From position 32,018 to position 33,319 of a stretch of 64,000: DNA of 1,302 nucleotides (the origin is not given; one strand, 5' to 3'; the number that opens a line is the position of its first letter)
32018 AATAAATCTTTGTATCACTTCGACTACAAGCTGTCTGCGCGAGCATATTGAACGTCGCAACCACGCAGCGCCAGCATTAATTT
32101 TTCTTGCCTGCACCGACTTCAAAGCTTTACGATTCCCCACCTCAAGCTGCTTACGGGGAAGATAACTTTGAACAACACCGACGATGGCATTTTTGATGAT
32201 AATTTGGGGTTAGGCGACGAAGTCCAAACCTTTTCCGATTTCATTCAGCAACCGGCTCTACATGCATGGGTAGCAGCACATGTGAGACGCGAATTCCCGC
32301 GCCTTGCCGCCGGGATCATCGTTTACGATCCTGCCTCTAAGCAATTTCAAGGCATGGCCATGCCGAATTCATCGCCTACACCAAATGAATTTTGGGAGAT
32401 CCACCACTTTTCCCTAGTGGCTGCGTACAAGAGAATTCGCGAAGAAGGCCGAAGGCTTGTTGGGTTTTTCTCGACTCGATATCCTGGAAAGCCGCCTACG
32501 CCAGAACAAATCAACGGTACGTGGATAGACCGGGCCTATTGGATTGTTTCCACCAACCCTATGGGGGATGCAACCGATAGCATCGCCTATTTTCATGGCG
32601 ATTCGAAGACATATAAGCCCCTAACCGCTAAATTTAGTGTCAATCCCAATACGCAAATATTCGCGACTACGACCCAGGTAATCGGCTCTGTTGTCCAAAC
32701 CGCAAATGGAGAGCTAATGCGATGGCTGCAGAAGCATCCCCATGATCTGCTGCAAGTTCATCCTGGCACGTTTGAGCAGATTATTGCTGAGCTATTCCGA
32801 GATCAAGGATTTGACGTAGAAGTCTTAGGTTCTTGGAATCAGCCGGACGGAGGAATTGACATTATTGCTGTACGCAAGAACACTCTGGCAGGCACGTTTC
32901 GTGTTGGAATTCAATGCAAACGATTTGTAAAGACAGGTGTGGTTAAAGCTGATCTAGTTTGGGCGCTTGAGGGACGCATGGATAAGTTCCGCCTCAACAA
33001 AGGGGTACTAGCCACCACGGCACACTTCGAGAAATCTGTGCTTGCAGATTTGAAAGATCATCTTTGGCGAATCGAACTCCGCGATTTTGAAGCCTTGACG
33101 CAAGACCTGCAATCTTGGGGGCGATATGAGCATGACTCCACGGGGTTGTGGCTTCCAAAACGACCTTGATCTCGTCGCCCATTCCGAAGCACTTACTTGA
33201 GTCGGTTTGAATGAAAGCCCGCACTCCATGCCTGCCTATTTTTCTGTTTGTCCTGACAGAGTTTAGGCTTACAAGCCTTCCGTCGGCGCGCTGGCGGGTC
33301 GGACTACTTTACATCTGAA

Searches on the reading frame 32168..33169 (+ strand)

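Call 40: search_protein_families(library=pfam, proteins=[window:32168-33169:+], max_evalue=0.01)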
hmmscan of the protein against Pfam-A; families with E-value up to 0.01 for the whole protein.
window:32168-33169:+ (333 aa): 3 families
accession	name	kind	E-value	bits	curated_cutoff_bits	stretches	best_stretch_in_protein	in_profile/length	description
PF04471.18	Mrr_cat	-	1e-17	64.7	21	1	195-311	2-112/115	Restriction endonuclease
PF13156.12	Mrr_cat_2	-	3.6e-05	24.1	22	1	223-324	25-124/127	Restriction endonuclease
PF22722.2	NA-iREase1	-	4e-05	24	27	1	202-308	1-102/106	NACHT-associated inactive Restriction Endonuclease 1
